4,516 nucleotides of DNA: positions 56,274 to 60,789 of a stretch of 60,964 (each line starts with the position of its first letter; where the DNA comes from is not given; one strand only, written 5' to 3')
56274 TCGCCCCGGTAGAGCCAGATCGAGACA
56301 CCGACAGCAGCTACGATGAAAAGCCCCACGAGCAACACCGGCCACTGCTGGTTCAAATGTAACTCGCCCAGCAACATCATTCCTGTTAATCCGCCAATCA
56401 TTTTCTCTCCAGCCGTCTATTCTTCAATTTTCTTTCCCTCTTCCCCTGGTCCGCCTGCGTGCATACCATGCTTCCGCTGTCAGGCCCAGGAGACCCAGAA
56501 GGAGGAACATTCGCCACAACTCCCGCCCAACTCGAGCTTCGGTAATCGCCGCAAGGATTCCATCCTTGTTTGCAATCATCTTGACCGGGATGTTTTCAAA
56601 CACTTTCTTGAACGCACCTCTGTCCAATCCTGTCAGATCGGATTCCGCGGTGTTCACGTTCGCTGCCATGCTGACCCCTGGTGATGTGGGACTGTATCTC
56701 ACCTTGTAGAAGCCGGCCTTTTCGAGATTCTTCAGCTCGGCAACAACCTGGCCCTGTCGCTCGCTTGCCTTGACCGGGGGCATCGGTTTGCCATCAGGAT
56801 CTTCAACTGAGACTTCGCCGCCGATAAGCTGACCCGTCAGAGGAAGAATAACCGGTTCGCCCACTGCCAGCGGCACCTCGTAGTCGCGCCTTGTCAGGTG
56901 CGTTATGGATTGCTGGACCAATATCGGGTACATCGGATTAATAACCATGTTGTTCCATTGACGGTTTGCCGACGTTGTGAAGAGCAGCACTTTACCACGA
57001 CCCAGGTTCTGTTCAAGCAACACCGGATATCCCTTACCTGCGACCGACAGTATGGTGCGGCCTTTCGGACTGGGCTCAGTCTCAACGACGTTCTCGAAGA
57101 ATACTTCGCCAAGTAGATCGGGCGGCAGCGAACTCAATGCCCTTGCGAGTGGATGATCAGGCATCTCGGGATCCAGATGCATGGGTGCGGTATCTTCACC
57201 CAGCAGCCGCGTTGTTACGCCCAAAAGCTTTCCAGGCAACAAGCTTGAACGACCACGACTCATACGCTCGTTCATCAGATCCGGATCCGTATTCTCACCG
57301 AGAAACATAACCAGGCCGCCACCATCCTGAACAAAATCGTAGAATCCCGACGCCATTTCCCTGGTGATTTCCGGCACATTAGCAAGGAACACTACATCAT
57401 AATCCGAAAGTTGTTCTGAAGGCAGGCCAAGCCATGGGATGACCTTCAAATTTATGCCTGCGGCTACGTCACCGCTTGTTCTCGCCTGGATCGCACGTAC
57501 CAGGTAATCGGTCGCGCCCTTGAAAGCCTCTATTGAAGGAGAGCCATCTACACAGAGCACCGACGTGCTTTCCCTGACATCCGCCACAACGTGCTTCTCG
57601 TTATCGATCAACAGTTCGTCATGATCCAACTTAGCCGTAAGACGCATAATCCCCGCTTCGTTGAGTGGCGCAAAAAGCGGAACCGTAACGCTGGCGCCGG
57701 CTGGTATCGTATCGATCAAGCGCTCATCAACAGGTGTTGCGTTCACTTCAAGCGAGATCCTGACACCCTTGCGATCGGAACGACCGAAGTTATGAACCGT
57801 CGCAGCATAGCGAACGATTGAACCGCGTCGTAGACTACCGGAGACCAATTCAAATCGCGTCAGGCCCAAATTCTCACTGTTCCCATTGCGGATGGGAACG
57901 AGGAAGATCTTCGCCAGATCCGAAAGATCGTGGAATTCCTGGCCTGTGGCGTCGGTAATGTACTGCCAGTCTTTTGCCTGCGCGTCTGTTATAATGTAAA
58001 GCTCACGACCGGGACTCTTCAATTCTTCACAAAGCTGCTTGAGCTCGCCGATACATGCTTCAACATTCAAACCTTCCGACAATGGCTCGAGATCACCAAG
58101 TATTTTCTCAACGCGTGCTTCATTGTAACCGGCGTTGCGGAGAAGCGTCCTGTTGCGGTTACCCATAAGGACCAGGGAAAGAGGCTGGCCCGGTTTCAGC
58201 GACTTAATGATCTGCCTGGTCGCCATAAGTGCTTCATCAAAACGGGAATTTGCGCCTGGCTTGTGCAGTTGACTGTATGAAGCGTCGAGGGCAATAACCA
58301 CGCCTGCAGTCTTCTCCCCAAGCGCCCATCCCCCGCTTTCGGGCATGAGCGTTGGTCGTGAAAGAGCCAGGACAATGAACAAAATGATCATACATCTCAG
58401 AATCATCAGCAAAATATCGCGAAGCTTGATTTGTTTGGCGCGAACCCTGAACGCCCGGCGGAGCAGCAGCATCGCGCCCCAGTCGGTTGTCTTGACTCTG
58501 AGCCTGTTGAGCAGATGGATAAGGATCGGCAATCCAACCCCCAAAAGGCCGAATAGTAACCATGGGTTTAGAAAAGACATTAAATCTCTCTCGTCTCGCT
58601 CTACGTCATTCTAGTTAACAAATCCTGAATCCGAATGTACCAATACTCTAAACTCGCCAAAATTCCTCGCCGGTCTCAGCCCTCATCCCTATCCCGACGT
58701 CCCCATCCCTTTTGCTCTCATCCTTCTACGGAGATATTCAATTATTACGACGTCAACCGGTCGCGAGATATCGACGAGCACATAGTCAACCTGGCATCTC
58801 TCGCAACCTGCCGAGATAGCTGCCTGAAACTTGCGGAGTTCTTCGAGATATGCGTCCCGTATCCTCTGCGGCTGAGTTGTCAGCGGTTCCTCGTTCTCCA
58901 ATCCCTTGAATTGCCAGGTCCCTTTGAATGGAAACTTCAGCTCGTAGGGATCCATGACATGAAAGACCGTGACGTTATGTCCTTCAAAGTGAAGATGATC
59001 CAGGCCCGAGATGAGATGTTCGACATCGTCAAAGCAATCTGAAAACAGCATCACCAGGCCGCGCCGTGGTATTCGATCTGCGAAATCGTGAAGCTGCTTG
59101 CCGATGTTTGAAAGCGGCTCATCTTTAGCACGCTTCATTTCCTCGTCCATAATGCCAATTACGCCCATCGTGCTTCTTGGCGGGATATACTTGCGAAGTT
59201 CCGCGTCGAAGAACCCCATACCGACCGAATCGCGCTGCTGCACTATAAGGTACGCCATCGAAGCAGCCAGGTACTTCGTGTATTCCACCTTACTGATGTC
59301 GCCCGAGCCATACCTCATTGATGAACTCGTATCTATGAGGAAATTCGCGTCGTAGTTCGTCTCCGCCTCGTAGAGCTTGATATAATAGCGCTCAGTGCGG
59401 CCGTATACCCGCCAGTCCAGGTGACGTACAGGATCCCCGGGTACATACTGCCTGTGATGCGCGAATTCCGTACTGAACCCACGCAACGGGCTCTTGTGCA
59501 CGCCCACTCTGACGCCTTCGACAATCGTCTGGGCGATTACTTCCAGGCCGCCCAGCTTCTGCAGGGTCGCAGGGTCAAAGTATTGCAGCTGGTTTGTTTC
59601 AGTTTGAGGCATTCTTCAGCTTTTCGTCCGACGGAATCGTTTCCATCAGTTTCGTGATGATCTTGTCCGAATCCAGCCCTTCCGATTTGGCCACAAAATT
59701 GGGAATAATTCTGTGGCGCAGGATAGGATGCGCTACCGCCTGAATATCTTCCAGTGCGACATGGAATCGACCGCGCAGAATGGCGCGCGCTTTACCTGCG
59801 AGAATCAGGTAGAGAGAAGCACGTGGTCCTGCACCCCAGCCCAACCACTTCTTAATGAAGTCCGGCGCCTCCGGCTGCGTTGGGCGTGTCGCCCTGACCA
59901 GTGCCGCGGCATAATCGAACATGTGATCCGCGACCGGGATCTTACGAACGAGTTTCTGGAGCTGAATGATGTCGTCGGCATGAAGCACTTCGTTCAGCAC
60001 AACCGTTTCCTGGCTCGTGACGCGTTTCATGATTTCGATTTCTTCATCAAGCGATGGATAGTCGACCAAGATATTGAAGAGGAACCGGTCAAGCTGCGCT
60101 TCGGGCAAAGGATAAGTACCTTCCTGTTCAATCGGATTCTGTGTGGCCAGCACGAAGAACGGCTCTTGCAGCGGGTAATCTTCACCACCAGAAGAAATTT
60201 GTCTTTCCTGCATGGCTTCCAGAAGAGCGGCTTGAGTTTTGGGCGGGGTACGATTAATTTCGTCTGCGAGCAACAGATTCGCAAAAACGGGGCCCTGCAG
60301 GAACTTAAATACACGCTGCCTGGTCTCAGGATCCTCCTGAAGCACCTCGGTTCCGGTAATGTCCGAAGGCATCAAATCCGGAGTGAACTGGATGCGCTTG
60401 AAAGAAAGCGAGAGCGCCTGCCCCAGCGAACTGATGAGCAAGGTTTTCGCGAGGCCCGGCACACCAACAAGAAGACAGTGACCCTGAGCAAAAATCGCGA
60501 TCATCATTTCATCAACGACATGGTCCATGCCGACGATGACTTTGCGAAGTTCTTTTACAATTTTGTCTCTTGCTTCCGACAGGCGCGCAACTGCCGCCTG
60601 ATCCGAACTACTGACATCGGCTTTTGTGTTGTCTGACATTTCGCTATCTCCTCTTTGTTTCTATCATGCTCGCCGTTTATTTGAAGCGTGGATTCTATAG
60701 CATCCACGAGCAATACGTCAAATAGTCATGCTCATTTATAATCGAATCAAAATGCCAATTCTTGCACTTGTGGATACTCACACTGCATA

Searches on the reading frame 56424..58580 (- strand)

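Call 7: search_protein_families(library=pfam, proteins=[window:56424-58580:-])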
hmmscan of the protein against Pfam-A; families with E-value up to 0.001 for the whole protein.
window:56424-58580:- (718 aa): 3 families
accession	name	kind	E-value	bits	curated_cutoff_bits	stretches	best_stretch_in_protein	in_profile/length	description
PF07584.16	BatA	-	1.4e-15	57.9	25.9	1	1-76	1-77/77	Aerotolerance regulator N-terminal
PF13519.12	VWA_2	-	4.5e-07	30.9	27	1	94-200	1-106/107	von Willebrand factor type A domain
PF07705.17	CARDB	-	1.3e-05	25.8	22.7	1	249-323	14-88/101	CARDB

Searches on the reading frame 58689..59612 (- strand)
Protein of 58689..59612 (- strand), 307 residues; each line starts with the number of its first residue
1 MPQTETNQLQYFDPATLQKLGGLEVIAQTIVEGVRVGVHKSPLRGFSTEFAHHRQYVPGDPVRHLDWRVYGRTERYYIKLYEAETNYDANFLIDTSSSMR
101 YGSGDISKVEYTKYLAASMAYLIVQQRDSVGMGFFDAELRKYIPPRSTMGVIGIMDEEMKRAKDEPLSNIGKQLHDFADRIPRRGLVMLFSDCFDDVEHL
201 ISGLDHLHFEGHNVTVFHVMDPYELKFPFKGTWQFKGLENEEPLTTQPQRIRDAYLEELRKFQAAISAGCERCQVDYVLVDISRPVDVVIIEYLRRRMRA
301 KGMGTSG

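Call 7: search_protein_families(library=pfam, proteins=[window:58689-59612:-])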
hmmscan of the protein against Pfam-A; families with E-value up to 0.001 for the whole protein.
window:58689-59612:- (307 aa): 2 families
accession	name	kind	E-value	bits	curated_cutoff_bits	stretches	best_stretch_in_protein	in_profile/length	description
PF01882.25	DUF58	-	2.9e-39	134.9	23.4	1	53-261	2-212/216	Protein of unknown function DUF58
PF13519.12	VWA_2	-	0.00016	22.7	27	1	91-192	3-105/107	von Willebrand factor type A domain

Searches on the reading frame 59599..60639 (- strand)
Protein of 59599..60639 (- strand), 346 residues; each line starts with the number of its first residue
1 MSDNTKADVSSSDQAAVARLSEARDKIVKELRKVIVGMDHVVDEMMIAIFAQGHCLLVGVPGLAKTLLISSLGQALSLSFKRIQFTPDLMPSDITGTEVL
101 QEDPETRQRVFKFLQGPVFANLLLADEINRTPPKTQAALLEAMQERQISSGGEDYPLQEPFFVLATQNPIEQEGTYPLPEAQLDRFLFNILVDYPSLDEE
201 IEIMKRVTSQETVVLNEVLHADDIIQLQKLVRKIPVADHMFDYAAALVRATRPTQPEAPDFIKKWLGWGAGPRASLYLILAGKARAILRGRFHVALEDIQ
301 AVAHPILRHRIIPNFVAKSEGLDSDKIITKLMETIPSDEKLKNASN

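Call 7: search_protein_families(library=pfam, proteins=[window:59599-60639:-])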
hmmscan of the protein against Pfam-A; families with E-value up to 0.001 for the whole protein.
window:59599-60639:- (346 aa): 6 families
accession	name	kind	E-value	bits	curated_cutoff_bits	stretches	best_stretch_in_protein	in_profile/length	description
PF07726.17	AAA_3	-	3.8e-62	208.4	27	1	54-188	1-131/131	ATPase family associated with various cellular activities (AAA)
PF17863.7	AAA_lid_2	-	1.9e-15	56.8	22.7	1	268-330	11-73/74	AAA lid domain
PF07728.20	AAA_5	-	1.3e-12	48.4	22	1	54-186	1-139/139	AAA domain (dynein-related subfamily)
PF20030.5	bpMoxR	-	5.5e-12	45.6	27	1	26-228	5-204/205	MoxR domain in the MoxR-vWA-beta-propeller ternary systems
PF00004.35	AAA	-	4.9e-06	27.5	21.2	1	55-187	1-124/131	ATPase family associated with various cellular activities (AAA)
PF00493.29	MCM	-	0.00023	20.8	23.3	1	43-171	48-175/224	MCM P-loop domain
